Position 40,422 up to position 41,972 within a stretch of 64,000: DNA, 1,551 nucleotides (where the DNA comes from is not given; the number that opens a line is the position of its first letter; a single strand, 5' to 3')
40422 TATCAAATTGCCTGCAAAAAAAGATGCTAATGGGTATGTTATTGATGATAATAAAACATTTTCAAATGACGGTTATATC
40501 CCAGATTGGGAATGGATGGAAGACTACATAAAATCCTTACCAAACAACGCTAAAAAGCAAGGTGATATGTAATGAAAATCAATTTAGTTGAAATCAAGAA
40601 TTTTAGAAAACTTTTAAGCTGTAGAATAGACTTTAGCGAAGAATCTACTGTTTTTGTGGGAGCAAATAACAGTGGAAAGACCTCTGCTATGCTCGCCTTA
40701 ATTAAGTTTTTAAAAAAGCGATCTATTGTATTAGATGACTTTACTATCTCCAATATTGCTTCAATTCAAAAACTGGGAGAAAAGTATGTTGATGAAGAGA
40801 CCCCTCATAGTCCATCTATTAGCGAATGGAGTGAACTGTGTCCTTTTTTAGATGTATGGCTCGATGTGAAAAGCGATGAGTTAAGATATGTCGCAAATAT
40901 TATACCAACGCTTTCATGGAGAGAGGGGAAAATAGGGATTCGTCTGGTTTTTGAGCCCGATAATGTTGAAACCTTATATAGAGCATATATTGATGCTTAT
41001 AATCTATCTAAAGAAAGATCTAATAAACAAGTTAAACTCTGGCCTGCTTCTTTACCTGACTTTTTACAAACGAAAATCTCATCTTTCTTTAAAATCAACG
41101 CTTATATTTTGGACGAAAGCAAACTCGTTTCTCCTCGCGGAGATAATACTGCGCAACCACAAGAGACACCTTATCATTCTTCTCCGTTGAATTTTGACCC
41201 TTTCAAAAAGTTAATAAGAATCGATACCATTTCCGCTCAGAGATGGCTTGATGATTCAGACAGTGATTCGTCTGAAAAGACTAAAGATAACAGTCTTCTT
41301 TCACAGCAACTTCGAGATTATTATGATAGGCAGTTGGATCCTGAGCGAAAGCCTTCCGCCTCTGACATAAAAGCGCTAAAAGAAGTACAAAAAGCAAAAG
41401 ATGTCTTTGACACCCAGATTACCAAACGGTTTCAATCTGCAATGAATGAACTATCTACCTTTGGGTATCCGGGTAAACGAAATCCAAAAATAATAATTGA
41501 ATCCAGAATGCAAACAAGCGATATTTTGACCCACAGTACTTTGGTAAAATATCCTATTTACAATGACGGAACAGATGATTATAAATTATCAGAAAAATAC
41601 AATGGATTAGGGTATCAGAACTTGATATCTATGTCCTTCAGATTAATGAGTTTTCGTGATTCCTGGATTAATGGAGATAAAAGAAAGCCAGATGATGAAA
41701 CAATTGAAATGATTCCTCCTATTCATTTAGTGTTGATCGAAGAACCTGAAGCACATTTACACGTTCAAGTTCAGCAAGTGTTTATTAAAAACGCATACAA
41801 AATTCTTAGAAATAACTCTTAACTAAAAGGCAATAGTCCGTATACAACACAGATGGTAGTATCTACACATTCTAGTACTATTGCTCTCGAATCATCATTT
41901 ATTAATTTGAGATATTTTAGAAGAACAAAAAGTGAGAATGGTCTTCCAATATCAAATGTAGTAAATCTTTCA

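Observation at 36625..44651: Gap-free five-gene same-strand array: AbiEi-AbiEii, type IIG-like RM, OLD nuclease, UvrD helicase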

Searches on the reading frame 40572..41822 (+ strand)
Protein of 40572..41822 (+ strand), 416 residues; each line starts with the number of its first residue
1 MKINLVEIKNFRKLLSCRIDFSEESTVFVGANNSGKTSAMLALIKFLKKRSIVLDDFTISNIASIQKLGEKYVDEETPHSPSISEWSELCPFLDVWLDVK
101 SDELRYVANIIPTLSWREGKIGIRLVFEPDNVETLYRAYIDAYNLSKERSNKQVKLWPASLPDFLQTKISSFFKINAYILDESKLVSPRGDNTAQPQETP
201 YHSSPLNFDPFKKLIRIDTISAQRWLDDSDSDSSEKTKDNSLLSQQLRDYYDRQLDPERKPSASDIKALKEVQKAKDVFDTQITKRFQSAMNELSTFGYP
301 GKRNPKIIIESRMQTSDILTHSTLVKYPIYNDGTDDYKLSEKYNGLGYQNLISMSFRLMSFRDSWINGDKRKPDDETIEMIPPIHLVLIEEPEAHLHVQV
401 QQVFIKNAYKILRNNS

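Call 3: search_protein_families(library=pfam, proteins=[window:40572-41822:+], max_evalue=0.01)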
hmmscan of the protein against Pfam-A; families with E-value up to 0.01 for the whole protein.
window:40572-41822:+ (416 aa): 4 families
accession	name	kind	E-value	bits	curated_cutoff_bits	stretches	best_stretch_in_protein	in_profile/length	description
PF13175.12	AAA_15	-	3.9e-52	178.6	32.1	1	1-416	1-361/374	AAA ATPase domain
PF13476.12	AAA_23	-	2.7e-06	28.6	27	1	6-43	2-39/201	AAA domain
PF13304.12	AAA_21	-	0.00011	22.9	27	0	26-43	2-19/304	AAA domain, putative AbiEii toxin, Type IV TA system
PF02463.25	SMC_N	-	0.00056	19.8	40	1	3-44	2-45/220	RecF/RecN/SMC N terminal domain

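Call 4: search_protein_families(library=padloc, proteins=[window:40572-41822:+], max_evalue=0.01)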
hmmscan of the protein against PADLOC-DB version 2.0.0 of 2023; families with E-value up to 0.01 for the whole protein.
window:40572-41822:+ (416 aa): 88 families (the best 25 are shown)
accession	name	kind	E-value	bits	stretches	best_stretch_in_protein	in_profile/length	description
PDLC00093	GajA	-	1.1e-149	498.5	1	1-415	1-413/736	AAA ATPase domain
PDLC00095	GajA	-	3.9e-135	450.2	1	1-415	1-426/752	AAA ATPase domain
PDLC00068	GajA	-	2.7e-61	206.1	1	212-415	3-195/545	AAA ATPase domain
PDLC00063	GajA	-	6e-59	198.3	1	1-414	1-375/679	AAA ATPase domain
PDLC02979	AriA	-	2.9e-52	176.7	1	1-416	1-360/373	-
PDLC00079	GajA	-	1.8e-50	170.5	1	1-415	1-378/702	AAA ATPase domain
PDLC00065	GajA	-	2.8e-49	166.5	1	1-413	1-363/670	AAA ATPase domain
PDLC00082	GajA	-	6.8e-28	95.4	2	204-409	215-398/694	AAA ATPase domain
PDLC00069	GajA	-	7e-21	72.3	2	236-406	191-357/687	AAA ATPase domain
PDLC00076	GajA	-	2.8e-20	70.3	2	209-411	187-371/700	AAA ATPase domain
PDLC00088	GajA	-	3.3e-20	71.2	1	343-414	1-64/372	AAA ATPase domain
PDLC00096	GajA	-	5.1e-16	56.5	2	237-406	160-311/630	AAA ATPase domain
PDLC00077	GajA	-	1.2e-15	55.1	2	286-411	248-361/616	AAA ATPase domain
PDLC00067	GajA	-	1.8e-14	51.2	2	2-63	4-66/604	AAA ATPase domain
PDLC00099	GajA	-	2.5e-14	51.2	2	280-406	221-321/626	AAA ATPase domain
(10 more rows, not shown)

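Call 18: find_related_loci(query=window:40572-41819:+, collection=metagenome_contigs, flank=10000)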
Query window:40572-41819:+ (416 aa) in metagenome_contigs; peptide patterns used: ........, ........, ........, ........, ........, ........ (x = any residue, [..] = any of these).
362 stretches matched a pattern; 12 encode a relative of the query (tblastn E <= 1e-3); 12 distinct loci.
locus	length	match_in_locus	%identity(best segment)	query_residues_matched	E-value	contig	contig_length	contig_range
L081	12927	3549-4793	73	1-416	0e+0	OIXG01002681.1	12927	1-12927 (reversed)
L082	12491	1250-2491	69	1-415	0e+0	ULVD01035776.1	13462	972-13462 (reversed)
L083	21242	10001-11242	69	1-415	0e+0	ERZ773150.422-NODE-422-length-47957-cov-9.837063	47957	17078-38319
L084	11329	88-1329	69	1-415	0e+0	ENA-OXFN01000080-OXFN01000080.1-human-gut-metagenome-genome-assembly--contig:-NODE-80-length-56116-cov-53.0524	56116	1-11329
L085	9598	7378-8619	69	1-415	0e+0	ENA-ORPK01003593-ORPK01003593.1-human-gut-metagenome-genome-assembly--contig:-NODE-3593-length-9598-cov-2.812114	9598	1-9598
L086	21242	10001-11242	69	1-415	0e+0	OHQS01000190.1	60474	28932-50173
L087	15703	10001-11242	69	1-415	0e+0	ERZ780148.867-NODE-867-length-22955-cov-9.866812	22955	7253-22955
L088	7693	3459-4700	68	1-415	0e+0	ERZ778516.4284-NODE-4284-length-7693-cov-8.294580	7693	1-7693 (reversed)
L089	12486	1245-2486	69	1-415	0e+0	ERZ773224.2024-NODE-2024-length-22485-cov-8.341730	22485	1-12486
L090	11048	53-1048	69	83-415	2e-161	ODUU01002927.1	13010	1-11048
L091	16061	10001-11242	69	1-415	0e+0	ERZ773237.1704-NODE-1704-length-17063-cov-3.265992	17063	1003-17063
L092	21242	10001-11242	68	1-415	0e+0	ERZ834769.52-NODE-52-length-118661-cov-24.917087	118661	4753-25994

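Call 22: search_protein_families(library=padloc, proteins=[L081:235-2277:+, L081:2293-3513:+, L081:7569-9905:+, L091:7168-9078:+, L091:9056-9988:+, L091:3935-5869:+, L091:6033-7115:+, L086:7604-8251:+, L086:8261-9343:+, L092:5609-8512:+], max_evalue=1e-8)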
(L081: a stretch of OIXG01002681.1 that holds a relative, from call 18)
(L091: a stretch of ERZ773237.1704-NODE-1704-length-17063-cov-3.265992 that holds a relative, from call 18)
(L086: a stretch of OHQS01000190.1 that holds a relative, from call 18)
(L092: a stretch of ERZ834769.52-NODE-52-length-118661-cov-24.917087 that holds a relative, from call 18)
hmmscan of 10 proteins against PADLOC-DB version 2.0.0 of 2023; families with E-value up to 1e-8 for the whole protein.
L081:235-2277:+ (680 aa): 6 families
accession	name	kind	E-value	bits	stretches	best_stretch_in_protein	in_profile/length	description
PDLC03616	REase_MTase_IIG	-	7.7e-157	521.7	1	5-677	4-715/721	Type IIG restriction enzyme-methyltransferase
PDLC03602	REase_MTase_IIG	-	7.7e-47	158.2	1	22-673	18-620/637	Type IIG restriction enzyme-methyltransferase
PDLC03021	MTase_I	-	2.5e-28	97.2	1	356-492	160-285/491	Type I methyltransferase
PDLC03608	REase_MTase_IIG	-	6e-28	95.8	1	278-606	232-553/614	Type IIG restriction enzyme-methyltransferase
PDLC03026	MTase_I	-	7.1e-12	43.2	1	341-493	124-267/487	Type I methyltransferase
PDLC03025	MTase_I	-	4.2e-11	40.2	1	363-490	165-279/569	Type I methyltransferase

L081:2293-3513:+ (406 aa): 1 family
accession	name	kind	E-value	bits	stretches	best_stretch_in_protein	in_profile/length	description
PDLC03591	Specificity_II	-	6.4e-16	56.3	1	28-350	33-313/341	Type II specificity subunit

L081:7569-9905:+ (778 aa): 1 family
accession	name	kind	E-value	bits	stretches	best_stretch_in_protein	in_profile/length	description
PDLC04140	mad8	-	3.8e-14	50.9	1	432-752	27-290/314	mads_8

L091:7168-9078:+ (636 aa): 20 families
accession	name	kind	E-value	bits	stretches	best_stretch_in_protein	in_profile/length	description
PDLC03608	REase_MTase_IIG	-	9e-90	300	1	40-631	27-613/614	Type IIG restriction enzyme-methyltransferase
PDLC03602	REase_MTase_IIG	-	6.5e-70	234.5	1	70-627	50-618/637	Type IIG restriction enzyme-methyltransferase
PDLC03619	REase_MTase_IIG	-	2.1e-47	159.9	1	401-625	3-243/274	Type IIG restriction enzyme-methyltransferase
PDLC03616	REase_MTase_IIG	-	1.5e-42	143.9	1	301-589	364-651/721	Type IIG restriction enzyme-methyltransferase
PDLC03021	MTase_I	-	6.5e-27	92.5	1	271-595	110-436/491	Type I methyltransferase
PDLC04134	mad2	-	5.3e-18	63.1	1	306-534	249-449/492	mads_2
PDLC03026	MTase_I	-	1.8e-17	61.7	1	277-536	94-362/487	Type I methyltransferase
PDLC03027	MTase_I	-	1.2e-16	58.4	1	311-458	138-272/810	Type I methyltransferase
PDLC03022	MTase_I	-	4.5e-16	56.4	1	305-536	160-410/857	Type I methyltransferase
PDLC03025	MTase_I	-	1.2e-15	55.2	1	270-515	106-356/569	Type I methyltransferase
PDLC03031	MTase_I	-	8.5e-14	48.7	0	307-454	161-296/834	Type I methyltransferase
PDLC03030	MTase_I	-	1.9e-13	47.7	1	308-456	310-466/670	Type I methyltransferase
PDLC03218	MTase_II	-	1.3e-12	45.1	1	328-540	263-489/532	Type II methyltransferase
PDLC03018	MTase_I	-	3.8e-12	43.4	0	308-370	287-347/749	Type I methyltransferase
PDLC03335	MTase_II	-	4.8e-12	43.3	1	308-458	60-210/607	Type II methyltransferase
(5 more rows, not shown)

L091:9056-9988:+ (310 aa): 3 families
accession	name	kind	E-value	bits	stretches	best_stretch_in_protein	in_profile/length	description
PDLC03594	Specificity_II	-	3.4e-42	142.7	1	6-179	3-181/322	Type II specificity subunit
PDLC03591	Specificity_II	-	2.9e-35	119.9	1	159-302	180-325/341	Type II specificity subunit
PDLC03593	Specificity_II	-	2.3e-11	41.2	1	159-304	12-164/405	Type II specificity subunit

L091:3935-5869:+ (644 aa): 16 families
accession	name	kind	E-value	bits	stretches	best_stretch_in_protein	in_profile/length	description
PDLC02695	Orf5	-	3.9e-27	92.9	2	184-569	188-566/601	Orf5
PDLC04157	HEC-06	-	1.5e-26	91.2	1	20-570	6-521/558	-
PDLC02701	Orf5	-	7.3e-23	78.9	1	22-579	4-569/596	Orf5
PDLC04154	HEC-06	-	1.5e-21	74.7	2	169-571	157-531/569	-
PDLC04155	HEC-06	-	3e-20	70.2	1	21-569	5-523/562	-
PDLC02687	Orf5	-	2.2e-18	64.3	1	33-570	14-524/543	Orf5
PDLC02693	Orf5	-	2.1e-16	58.1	1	34-372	6-321/543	Orf5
PDLC02792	SspE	-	3.2e-15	53.5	1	33-123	20-113/771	SspE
PDLC02694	Orf5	-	1.2e-14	51.9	1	34-392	15-376/574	Orf5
PDLC02700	Orf5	-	5.2e-13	46.6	1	32-570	7-521/555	Orf5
PDLC02686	Orf5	-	1.5e-12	44.8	1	32-284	16-273/566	Orf5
PDLC02691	Orf5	-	2e-11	41.2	0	35-121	19-91/579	Orf5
PDLC03655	mREase_IV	-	9e-11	38.9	0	32-120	13-98/629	Type IV methyl-directed restriction enzyme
PDLC02790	SspE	-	9.2e-11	38.5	1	34-127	13-108/776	SspE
PDLC02786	SspE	-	1.5e-10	38.1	1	33-149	20-135/766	SspE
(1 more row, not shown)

L091:6033-7115:+ (360 aa): 3 families
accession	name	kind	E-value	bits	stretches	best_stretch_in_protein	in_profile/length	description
PDLC05078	PDC-S72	-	4e-137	455.3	1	10-347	6-333/377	-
PDLC04838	PDC-S04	-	4.2e-29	99.8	1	77-242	34-192/209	-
PDLC04839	PDC-S04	-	9.8e-14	49.5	1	81-216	33-165/205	-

L086:7604-8251:+ (215 aa): 4 families
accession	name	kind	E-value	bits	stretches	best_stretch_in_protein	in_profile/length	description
PDLC04842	PDC-S04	-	8.6e-102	337.1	1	12-212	1-201/202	-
PDLC04841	PDC-S04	-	1.2e-78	262.7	1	33-202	120-289/292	-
PDLC04838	PDC-S04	-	2.3e-37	126.8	1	11-183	24-204/209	-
PDLC04839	PDC-S04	-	1.2e-30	104.8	1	13-181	21-202/205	-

L086:8261-9343:+ (360 aa): 3 families
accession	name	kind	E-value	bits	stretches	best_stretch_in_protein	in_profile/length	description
PDLC05078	PDC-S72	-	1.7e-133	443.4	1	10-348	6-334/377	-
PDLC04838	PDC-S04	-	4.8e-28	96.4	1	83-242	40-192/209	-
PDLC04839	PDC-S04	-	1.3e-13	49.1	1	101-210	55-159/205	-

L092:5609-8512:+ (967 aa): 0 families

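Call 31: find_homologous_proteins(query=window:40572-41819:+, max_evalue=1e-20)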
Query window:40572-41819:+ (416 aa): 1724 proteins with E <= 1e-20 among 4522 candidates; the best 120 are listed.
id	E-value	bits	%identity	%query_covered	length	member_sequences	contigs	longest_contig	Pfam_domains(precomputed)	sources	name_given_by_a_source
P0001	1.0e-192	659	69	100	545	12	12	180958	PF20469.5,PF13175.13,PF13476.13,PF13304.13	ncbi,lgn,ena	-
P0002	2.6e-192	657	69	100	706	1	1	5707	PF20469.5,PF13175.13,PF13476.13,PF13304.13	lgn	-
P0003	2.6e-191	654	69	100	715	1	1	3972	PF20469.5,PF13175.13,PF13476.13,PF13304.13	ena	-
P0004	1.5e-190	651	68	100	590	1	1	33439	PF20469.5,PF13175.13,PF13476.13,PF13304.13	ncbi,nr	ncbi:MAG: AAA family ATPase, partial [Kiritimatiellae bacterium]|nr:AAA family ATPase [Kiritimatiell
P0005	1.3e-189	648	68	100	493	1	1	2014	PF13175.13,PF13476.13,PF13304.13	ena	-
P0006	3.5e-189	647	67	100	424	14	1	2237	PF13175.13,PF13476.13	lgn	-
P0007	4.4e-189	647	68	100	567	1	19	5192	PF20469.5,PF13175.13,PF13476.13,PF13304.13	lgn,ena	-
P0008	5.4e-189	646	69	100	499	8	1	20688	PF13175.13,PF13476.13,PF13304.13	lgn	-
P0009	8.6e-189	646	68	100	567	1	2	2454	PF20469.5,PF13175.13,PF13476.13,PF13304.13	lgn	-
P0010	6.6e-187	639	67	100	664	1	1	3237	PF20469.5,PF13175.13,PF13304.13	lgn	-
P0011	8.8e-164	563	62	100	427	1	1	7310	PF13175.13,PF13476.13,PF13304.13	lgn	-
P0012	2.8e-158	545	60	100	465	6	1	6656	PF13175.13,PF13476.13,PF13304.13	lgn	-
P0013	8.0e-156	537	58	100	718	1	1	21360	PF20469.5,PF13175.13,PF13304.13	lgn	-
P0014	2.5e-144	499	57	100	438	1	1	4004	PF13175.13,PF13304.13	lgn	-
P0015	4.2e-142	492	68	77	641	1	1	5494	PF20469.5,PF13175.13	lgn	-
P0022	2.9e-116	407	47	100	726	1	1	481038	PF20469.5,PF13175.13,PF13476.13,PF13555.13,PF02463.26,PF13304.13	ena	-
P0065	2.5e-112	394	48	99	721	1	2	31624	PF20469.5,PF11398.15,PF13175.13,PF13476.13,PF13304.13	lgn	-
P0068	3.9e-112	393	47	99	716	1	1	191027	PF20469.5,PF13175.13,PF13476.13,PF02463.26,PF13304.13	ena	-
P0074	1.1e-111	392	47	99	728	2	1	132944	PF20469.5,PF13175.13,PF13476.13,PF02463.26,PF13304.13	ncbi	-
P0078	1.7e-111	391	47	100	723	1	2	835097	PF20469.5,PF11398.15,PF13175.13,PF13476.13,PF02463.26,PF13304.13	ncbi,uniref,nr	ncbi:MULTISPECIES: AAA family ATPase [unclassified Tenacibaculum]|uniref:AAA family ATPase n=1 Tax=u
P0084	5.1e-111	390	47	100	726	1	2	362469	PF20469.5,PF13175.13,PF13476.13,PF13304.13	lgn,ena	-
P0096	1.0e-110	389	47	100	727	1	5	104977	PF20469.5,PF13175.13,PF13476.13,PF02463.26,PF13304.13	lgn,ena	-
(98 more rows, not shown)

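Call 32: find_encoding_contigs(protein=P0001, flank=7000, max_places=4)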
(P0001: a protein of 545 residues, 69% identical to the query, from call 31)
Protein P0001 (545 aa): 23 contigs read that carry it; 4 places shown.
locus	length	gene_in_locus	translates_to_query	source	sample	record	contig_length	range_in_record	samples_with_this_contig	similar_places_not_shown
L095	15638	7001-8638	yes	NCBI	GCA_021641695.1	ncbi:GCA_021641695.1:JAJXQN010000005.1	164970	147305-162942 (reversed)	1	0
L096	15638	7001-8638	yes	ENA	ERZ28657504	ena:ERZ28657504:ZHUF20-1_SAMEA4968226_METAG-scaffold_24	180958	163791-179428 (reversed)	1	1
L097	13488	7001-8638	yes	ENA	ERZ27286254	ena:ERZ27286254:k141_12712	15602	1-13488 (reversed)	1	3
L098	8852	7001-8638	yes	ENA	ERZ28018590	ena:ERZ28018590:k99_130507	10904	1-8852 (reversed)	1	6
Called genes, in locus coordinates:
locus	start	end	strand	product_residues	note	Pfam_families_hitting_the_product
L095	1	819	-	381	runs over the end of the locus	PF02687:FtsX (weak)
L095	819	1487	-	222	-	PF02463:SMC_N (faint), PF00005:ABC_tran, PF13304:AAA_21 (weak)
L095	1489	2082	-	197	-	-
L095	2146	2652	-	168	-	-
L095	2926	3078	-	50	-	-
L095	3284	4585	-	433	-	PF14501:HATPase_c_5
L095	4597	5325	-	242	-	PF00072:Response_reg, PF04397:LytTR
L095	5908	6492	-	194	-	PF04647:AgrB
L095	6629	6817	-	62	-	-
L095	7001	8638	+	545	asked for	PF13175:AAA_15, PF13476:AAA_23 (weak), PF13304:AAA_21 (faint), PF20469:OLD-like_TOPRIM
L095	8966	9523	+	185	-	PF04542:Sigma70_r2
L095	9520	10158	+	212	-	-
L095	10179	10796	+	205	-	-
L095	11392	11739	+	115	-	PF21983:NikA-like, PF05713:MobC (weak)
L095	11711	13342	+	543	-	PF03432:Relaxase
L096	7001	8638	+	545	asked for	PF13175:AAA_15, PF13476:AAA_23 (weak), PF13304:AAA_21 (faint), PF20469:OLD-like_TOPRIM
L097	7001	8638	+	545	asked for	PF13175:AAA_15, PF13476:AAA_23 (weak), PF13304:AAA_21 (faint), PF20469:OLD-like_TOPRIM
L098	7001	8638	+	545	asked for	PF13175:AAA_15, PF13476:AAA_23 (weak), PF13304:AAA_21 (faint), PF20469:OLD-like_TOPRIM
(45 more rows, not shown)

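Call 33: find_encoding_contigs(protein=P0013, flank=7000, max_places=3)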
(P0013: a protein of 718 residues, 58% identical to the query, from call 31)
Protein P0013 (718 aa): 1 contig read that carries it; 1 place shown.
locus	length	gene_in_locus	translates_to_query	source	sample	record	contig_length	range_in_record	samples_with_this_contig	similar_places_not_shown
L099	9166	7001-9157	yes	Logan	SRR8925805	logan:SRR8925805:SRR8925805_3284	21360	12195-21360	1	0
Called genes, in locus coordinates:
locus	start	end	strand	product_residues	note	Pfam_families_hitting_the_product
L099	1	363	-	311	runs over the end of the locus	PF06067:DUF932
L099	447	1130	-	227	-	PF04002:RadC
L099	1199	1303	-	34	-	-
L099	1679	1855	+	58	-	PF12728:HTH_17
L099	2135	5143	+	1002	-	PF04313:HSDR_N (faint), PF02384:N6_Mtase, PF20473:MmeI_Mtase, PF07669:Eco57I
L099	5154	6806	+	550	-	PF07669:Eco57I, PF02384:N6_Mtase, PF22837:M_Eco57I_C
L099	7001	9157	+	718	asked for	PF13175:AAA_15, PF13304:AAA_21 (faint), PF20469:OLD-like_TOPRIM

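Call 34: find_encoding_contigs(protein=P0022, flank=7000, max_places=3)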
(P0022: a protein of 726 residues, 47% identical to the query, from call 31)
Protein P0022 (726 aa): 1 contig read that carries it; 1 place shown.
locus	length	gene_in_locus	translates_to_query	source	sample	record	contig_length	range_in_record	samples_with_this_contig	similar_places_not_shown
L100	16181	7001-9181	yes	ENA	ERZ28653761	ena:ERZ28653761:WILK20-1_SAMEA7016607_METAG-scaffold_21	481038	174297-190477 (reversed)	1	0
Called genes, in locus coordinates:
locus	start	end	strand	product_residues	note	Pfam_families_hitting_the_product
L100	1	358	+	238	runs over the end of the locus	PF02463:SMC_N (faint), PF13476:AAA_23, PF00005:ABC_tran, PF13304:AAA_21 (faint)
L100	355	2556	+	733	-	-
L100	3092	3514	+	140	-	PF07883:Cupin_2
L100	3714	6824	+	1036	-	PF00149:Metallophos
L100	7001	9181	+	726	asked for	PF02463:SMC_N (faint), PF13175:AAA_15, PF13476:AAA_23, PF13555:AAA_29 (faint), PF13304:AAA_21 (faint), PF20469:OLD-like_TOPRIM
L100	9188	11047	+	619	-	PF00580:UvrD-helicase, PF01443:Viral_helicase1 (faint), PF13245:AAA_19, PF13361:UvrD_C (faint), PF00580:UvrD-helicase (weak)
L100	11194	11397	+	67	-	-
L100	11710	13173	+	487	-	-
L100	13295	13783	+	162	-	PF07883:Cupin_2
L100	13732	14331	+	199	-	-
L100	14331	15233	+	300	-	PF08843:AbiEii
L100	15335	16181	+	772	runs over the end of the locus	PF04471:Mrr_cat (weak), PF20720:nSTAND3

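Call 35: find_encoding_contigs(protein=P0068, flank=7000, max_places=3)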
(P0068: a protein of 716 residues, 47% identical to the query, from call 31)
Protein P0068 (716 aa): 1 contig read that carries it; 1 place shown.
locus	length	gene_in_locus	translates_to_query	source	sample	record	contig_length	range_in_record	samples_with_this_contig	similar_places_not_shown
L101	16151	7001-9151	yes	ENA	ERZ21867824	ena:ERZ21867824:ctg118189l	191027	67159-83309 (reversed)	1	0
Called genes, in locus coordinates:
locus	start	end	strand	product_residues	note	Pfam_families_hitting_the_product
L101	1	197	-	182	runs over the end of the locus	-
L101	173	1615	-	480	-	-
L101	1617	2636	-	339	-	-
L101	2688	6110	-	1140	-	-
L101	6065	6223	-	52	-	-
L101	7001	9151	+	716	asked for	PF02463:SMC_N (weak), PF13175:AAA_15, PF13476:AAA_23 (weak), PF13304:AAA_21 (faint), PF20469:OLD-like_TOPRIM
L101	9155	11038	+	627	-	PF00580:UvrD-helicase, PF13245:AAA_19, PF01443:Viral_helicase1 (faint)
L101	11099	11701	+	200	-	-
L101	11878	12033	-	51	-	-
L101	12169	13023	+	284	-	PF04471:Mrr_cat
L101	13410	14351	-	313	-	-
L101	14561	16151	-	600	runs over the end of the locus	PF00515:TPR_1 (faint), PF07719:TPR_2 (faint), PF13424:TPR_12, PF17874:TPR_MalT (weak), PF13424:TPR_12 (weak), PF13181:TPR_8 (weak), PF13424:TPR_12, PF07568:HisKA_2, +4 more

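Call 36: find_encoding_contigs(protein=P0074, flank=7000, max_places=2)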
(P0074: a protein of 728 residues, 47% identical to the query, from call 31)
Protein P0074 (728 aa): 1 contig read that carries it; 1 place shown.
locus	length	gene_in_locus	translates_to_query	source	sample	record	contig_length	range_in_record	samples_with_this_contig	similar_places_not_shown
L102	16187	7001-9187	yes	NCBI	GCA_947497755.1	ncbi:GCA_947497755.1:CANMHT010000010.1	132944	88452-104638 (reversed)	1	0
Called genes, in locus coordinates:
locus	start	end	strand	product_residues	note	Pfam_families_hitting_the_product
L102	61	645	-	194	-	-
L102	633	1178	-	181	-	-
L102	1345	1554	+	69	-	PF13443:HTH_26 (weak)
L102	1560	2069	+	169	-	PF06094:GGACT, PF13772:AIG2_2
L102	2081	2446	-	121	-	PF23864:DUF7222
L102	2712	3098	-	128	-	PF13744:HTH_37 (faint), PF13560:HTH_31, PF01381:HTH_3, PF12844:HTH_19 (weak), PF13443:HTH_26 (weak)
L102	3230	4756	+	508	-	PF27228:MTBMA_p00010_2nd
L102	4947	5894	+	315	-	PF00589:Phage_integrase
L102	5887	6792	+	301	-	PF13495:Phage_int_SAM_4, PF00589:Phage_integrase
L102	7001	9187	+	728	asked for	PF02463:SMC_N (faint), PF13175:AAA_15, PF13476:AAA_23, PF13304:AAA_21 (faint), PF20469:OLD-like_TOPRIM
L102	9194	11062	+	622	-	PF00580:UvrD-helicase, PF13086:AAA_11 (weak), PF13245:AAA_19, PF13361:UvrD_C (faint)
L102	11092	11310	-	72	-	-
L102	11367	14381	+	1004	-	PF04313:HSDR_N (faint), PF02384:N6_Mtase, PF20473:MmeI_Mtase (weak), PF07669:Eco57I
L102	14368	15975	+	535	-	PF02384:N6_Mtase, PF07669:Eco57I, PF20473:MmeI_Mtase (weak), PF22837:M_Eco57I_C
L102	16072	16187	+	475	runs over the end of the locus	PF01079:Hint (weak), PF05203:Hom_end_hint, PF08517:AXH, PF14890:Intein_splicing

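Call 37: find_encoding_contigs(protein=P0078, flank=7000, max_places=2)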
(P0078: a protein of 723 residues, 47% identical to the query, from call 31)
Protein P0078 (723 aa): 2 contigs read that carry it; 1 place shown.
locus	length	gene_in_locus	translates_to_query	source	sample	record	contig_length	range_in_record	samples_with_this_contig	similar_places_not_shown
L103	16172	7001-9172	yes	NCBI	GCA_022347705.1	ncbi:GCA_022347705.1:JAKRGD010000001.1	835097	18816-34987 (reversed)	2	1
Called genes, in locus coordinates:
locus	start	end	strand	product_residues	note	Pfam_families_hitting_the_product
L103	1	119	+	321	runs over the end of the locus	-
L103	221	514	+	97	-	PF12728:HTH_17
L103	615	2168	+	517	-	-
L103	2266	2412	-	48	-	-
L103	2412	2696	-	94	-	-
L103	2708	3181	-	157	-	-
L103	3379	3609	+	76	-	PF13560:HTH_31, PF12844:HTH_19, PF13443:HTH_26 (weak), PF01381:HTH_3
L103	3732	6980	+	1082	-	PF13091:PLDc_2 (weak), PF04851:ResIII (weak), PF00270:DEAD (faint), PF00176:SNF2-rel_dom, PF00271:Helicase_C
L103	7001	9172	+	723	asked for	PF02463:SMC_N (faint), PF11398:DUF2813 (faint), PF13175:AAA_15, PF13476:AAA_23 (weak), PF13304:AAA_21 (weak), PF20469:OLD-like_TOPRIM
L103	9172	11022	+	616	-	PF00580:UvrD-helicase, PF01443:Viral_helicase1 (faint), PF13245:AAA_19, PF13361:UvrD_C (weak)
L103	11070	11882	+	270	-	PF04488:Gly_transf_sug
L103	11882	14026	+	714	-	PF01755:Glyco_transf_25, PF00722:Glyco_hydro_16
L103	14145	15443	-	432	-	PF17293:Arm-DNA-bind_5 (weak), PF13102:Phage_int_SAM_5, PF00589:Phage_integrase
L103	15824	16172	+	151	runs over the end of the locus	-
